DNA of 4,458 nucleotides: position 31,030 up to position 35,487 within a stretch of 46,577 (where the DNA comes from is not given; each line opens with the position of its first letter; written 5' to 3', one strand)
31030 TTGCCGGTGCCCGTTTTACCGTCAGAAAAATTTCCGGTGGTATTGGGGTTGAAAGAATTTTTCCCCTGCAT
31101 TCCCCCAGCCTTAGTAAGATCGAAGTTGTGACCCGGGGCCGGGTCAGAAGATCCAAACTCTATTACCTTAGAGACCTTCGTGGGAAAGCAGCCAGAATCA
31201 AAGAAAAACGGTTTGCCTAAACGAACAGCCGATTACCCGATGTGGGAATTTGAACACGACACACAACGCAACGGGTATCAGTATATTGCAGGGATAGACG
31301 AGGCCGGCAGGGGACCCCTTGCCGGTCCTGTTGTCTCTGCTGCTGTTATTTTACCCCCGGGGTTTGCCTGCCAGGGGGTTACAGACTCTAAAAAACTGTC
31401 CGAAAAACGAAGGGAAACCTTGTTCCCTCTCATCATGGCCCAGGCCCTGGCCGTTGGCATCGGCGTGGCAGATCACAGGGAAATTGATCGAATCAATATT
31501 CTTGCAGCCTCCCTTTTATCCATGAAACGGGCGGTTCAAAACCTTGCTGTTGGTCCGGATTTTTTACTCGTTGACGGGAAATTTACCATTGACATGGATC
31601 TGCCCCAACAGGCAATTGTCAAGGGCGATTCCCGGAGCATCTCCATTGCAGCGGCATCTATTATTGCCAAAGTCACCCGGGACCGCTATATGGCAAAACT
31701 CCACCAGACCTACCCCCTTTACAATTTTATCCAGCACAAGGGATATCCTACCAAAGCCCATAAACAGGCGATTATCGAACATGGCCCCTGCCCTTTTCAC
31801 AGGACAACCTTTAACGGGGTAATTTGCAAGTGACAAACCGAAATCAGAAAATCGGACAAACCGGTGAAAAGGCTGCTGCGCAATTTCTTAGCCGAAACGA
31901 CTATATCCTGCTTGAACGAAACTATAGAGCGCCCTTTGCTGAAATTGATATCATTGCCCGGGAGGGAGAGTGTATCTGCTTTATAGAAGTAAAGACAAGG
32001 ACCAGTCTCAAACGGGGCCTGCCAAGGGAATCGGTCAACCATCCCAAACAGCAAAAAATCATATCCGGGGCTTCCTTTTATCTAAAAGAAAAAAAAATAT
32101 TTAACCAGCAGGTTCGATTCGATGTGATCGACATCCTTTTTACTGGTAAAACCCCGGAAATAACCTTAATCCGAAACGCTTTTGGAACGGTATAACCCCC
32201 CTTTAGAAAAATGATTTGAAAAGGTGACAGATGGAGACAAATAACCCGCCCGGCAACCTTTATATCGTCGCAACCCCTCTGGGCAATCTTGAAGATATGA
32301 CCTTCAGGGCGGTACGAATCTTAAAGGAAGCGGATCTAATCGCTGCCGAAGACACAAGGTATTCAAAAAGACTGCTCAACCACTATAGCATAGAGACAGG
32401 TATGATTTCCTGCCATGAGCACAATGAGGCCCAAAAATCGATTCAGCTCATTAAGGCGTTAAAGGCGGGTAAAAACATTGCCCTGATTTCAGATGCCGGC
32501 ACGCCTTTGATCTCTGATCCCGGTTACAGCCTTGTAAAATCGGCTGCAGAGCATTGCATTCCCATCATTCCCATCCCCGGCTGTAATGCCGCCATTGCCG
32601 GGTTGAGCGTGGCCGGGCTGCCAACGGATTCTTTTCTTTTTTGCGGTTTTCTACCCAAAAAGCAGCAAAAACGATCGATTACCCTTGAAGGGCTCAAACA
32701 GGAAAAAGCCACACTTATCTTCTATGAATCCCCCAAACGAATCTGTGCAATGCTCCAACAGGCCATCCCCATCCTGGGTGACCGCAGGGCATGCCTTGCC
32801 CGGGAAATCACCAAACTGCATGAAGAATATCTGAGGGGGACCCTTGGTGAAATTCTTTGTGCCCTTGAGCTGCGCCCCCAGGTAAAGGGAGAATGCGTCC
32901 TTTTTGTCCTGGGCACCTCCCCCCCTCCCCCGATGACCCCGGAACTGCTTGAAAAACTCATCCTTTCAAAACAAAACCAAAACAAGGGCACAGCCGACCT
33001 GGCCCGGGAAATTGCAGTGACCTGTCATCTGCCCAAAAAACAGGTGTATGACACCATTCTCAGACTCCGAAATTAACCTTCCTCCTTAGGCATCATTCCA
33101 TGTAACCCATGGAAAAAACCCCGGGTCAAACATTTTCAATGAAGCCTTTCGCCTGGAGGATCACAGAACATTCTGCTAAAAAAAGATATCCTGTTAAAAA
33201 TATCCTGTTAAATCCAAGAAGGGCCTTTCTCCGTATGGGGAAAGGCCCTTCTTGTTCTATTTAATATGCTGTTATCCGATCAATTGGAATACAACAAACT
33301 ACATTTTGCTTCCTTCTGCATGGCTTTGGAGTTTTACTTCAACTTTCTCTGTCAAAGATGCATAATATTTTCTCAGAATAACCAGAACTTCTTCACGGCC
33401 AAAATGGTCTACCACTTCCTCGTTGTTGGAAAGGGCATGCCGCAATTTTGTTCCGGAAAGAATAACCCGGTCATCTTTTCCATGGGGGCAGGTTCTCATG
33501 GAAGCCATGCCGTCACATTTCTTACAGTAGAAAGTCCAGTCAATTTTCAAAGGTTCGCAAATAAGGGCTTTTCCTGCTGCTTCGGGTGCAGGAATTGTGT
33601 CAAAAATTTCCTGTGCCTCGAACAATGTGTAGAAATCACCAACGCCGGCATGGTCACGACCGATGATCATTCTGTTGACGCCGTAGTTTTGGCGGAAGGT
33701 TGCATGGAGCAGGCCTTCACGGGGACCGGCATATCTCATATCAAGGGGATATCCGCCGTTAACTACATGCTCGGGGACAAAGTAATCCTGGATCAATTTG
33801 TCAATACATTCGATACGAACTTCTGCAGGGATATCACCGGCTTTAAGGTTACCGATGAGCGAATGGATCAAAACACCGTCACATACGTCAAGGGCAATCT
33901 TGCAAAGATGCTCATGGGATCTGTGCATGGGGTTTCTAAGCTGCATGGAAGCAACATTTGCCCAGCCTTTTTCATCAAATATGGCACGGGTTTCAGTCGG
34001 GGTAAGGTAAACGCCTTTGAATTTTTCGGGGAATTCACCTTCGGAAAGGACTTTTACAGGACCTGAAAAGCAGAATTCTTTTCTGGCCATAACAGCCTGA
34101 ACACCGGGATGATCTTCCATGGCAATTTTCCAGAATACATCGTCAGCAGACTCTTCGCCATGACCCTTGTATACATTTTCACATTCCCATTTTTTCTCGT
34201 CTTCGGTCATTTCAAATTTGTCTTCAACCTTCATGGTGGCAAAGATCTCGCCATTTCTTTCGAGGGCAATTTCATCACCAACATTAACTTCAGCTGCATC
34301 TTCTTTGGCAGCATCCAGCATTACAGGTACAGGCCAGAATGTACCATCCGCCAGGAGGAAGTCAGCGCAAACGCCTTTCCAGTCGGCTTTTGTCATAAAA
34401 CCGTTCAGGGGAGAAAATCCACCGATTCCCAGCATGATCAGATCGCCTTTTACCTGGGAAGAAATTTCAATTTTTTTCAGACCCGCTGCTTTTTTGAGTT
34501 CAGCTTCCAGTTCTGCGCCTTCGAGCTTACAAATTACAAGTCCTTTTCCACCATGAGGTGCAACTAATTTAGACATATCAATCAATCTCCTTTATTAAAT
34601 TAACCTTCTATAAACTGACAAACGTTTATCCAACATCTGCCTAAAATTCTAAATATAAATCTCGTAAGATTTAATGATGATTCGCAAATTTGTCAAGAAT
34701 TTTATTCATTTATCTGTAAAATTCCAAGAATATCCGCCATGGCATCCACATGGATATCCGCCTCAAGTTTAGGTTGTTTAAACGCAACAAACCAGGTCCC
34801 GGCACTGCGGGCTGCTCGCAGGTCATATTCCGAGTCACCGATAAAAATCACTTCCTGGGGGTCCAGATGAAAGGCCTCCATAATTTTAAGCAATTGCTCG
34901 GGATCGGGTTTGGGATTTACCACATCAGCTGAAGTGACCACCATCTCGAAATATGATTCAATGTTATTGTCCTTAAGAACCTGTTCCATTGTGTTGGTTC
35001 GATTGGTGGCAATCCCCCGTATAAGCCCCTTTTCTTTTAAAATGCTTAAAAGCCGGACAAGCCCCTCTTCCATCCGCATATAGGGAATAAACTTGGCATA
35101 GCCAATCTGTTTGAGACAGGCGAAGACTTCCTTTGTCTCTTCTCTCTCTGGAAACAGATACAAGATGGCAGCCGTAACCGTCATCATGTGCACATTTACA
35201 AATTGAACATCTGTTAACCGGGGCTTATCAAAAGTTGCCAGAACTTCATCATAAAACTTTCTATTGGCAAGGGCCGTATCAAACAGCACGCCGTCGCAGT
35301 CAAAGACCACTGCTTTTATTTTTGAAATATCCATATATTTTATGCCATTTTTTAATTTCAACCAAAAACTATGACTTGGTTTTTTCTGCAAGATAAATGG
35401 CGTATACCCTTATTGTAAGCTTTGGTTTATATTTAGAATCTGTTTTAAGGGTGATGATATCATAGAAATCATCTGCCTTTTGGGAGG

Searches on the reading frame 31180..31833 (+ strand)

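Call 37: search_protein_families(library=pfam, proteins=[window:31180-31833:+], max_evalue=0.00001)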
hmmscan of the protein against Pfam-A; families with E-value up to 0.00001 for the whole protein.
window:31180-31833:+ (217 aa): 1 family
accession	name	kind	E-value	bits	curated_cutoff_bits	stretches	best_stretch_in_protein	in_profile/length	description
PF01351.25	RNase_HII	-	1.6e-43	149.3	25.8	1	37-212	1-197/199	Ribonuclease HII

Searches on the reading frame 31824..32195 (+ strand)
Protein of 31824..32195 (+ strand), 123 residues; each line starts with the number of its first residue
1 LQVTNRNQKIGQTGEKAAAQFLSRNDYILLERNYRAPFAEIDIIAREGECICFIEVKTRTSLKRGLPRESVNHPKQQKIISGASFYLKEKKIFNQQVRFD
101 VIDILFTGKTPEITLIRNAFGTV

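Call 37: search_protein_families(library=pfam, proteins=[window:31824-32195:+], max_evalue=0.00001)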
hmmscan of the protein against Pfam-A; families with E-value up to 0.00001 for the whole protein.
window:31824-32195:+ (123 aa): 2 families
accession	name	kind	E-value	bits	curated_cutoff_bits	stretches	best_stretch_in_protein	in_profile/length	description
PF02021.23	UPF0102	-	1.6e-26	92.9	23.6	1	14-104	1-80/80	Uncharacterised protein family UPF0102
PF08378.17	NERD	-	1.9e-06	28.8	22.1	1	11-65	2-63/111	Nuclease-related domain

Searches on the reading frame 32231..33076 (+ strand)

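Call 37: search_protein_families(library=pfam, proteins=[window:32231-33076:+], max_evalue=0.00001)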
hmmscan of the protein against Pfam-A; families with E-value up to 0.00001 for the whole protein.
window:32231-33076:+ (281 aa): 1 family
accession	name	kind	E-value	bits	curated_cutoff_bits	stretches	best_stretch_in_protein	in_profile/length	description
PF00590.25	TP_methylase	-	1.5e-32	113.7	27.8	1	10-208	2-211/212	Tetrapyrrole (Corrin/Porphyrin) Methylases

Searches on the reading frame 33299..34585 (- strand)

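Call 37: search_protein_families(library=pfam, proteins=[window:33299-34585:-], max_evalue=0.00001)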
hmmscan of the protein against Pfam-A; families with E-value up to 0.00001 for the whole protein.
window:33299-34585:- (428 aa): 2 families
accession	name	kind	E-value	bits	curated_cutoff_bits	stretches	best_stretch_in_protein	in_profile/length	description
PF01747.23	ATP-sulfurylase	-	1.9e-80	269.7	24.3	1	192-407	3-212/212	ATP-sulfurylase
PF14306.12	PUA_2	-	2.9e-44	150.9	27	1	9-181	2-158/159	PUA-like domain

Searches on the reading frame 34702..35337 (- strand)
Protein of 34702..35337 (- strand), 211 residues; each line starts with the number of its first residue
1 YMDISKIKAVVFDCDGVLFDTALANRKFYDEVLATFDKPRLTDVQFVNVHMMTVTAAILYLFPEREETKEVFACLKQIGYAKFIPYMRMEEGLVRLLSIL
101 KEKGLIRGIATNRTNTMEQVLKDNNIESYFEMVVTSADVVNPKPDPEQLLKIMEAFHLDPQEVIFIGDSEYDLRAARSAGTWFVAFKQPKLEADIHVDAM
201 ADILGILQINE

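Call 37: search_protein_families(library=pfam, proteins=[window:34702-35337:-], max_evalue=0.00001)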
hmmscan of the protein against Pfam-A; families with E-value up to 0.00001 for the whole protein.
window:34702-35337:- (211 aa): 3 families
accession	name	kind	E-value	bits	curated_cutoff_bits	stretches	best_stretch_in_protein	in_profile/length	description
PF13419.12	HAD_2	-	5.3e-33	115.1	23.8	1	10-185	1-177/178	Haloacid dehalogenase-like hydrolase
PF00702.32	Hydrolase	-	3.2e-25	90.1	26.4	1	7-180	1-191/191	haloacid dehalogenase-like hydrolase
PF13242.12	Hydrolase_like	-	4.6e-07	30.1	22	1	142-184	3-46/75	HAD-hyrolase-like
